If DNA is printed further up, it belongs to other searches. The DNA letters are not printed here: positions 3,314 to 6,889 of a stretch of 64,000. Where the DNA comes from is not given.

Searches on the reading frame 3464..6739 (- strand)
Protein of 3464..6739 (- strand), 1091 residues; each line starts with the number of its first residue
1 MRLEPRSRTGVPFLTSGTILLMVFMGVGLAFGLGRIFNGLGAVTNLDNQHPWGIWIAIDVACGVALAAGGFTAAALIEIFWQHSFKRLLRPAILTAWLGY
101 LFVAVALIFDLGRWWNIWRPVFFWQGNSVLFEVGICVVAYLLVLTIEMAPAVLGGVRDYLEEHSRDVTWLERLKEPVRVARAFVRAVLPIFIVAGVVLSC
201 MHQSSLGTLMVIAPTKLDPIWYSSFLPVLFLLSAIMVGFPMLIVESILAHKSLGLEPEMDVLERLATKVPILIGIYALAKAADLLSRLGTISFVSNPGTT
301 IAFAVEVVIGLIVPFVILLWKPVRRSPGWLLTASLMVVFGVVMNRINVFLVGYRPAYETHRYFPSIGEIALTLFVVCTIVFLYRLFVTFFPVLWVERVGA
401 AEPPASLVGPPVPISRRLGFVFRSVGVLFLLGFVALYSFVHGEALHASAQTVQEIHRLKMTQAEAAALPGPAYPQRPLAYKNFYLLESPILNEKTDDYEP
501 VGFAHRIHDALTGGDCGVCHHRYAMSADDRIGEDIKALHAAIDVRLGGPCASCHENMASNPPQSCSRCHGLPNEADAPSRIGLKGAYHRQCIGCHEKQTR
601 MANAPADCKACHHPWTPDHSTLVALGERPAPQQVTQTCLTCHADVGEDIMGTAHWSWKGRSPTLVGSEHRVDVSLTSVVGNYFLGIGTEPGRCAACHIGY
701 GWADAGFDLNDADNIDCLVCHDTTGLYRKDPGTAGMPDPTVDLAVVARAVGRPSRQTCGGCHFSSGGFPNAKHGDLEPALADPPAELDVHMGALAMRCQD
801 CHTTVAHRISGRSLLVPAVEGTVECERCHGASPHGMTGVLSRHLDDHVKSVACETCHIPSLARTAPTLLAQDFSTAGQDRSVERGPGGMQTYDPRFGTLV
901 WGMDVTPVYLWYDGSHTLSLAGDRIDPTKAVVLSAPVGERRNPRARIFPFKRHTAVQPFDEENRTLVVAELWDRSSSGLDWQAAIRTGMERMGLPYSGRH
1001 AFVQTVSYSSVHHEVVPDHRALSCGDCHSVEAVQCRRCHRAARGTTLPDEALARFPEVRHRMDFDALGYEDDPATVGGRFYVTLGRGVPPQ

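Call 9: search_protein_families(library=pfam, proteins=[window:3464-6739:-])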
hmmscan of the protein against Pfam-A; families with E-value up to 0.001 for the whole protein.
window:3464-6739:- (1091 aa): 6 families
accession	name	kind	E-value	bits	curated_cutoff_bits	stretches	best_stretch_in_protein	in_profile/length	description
PF11783.13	Cytochrome_cB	-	7.7e-44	150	22.1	1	871-1029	4-171/173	Cytochrome c bacterial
PF03916.19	NrfD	-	1.1e-20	75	25.8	1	43-353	2-309/313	Polysulphide reductase, NrfD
PF14522.11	Cytochrome_C7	-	1.3e-15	57.4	24.8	2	788-857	6-66/67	Cytochrome c7 and related cytochrome c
PF02085.21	Cytochrom_CIII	-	3.3e-10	40.6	22.9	1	549-612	32-101/101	Class III cytochrome C family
PF14537.11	Cytochrom_c3_2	-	1.2e-06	29.3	25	0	511-569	24-78/79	Cytochrome c3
PF09699.15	Paired_CXXCH_1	-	0.00012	22.1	20.6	0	607-645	8-39/41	Doubled CXXCH motif (Paired_CXXCH_1)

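Call 72: find_encoding_contigs(protein=window:3464-6739:-, flank=10000, max_places=3)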
Protein window:3464-6739:- (1091 aa): 2 contigs read that carry it; 1 place shown.
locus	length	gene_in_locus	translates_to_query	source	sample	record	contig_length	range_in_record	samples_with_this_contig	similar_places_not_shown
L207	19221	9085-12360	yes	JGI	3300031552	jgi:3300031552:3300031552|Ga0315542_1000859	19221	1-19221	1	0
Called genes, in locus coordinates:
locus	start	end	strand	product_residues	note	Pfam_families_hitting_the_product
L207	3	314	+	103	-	?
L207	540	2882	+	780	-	PF13424:TPR_12, PF17874:TPR_MalT, PF00515:TPR_1 (weak), PF13424:TPR_12, PF17874:TPR_MalT (weak), PF13424:TPR_12, PF00069:Pkinase, PF07714:PK_Tyr_Ser-Thr, +11 more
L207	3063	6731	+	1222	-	PF02012:BNR (faint), PF14870:PSII_BNR, PF15902:Sortilin-Vps10 (faint), PF14870:PSII_BNR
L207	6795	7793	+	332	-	-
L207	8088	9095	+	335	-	PF13187:Fer4_9 (faint), PF00037:Fer4 (faint), PF12797:Fer4_2 (faint), PF12838:Fer4_7 (faint), PF13247:Fer4_11, PF12837:Fer4_6 (weak), PF13237:Fer4_10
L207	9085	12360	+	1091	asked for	PF03916:NrfD, PF14522:Cytochrome_C7 (faint), PF14537:Cytochrom_c3_2 (faint), PF02085:Cytochrom_CIII (weak), PF11783:Cytochrome_cB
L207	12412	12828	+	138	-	-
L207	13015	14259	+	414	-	PF25917:BSH_RND, PF25973:BSH_CzcB, PF25885:HH_EMRA (weak), PF25975:CzcB_C (faint), PF25954:Beta-barrel_RND_2, PF25990:Beta-barrel_YknX, PF26002:Beta-barrel_AprE (weak)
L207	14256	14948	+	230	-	PF00005:ABC_tran, PF02463:SMC_N (faint)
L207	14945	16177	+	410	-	PF12704:MacB_PCD, PF02687:FtsX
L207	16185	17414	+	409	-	PF12704:MacB_PCD, PF02687:FtsX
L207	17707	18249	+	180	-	PF02525:Flavodoxin_2, PF03358:FMN_red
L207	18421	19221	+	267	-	?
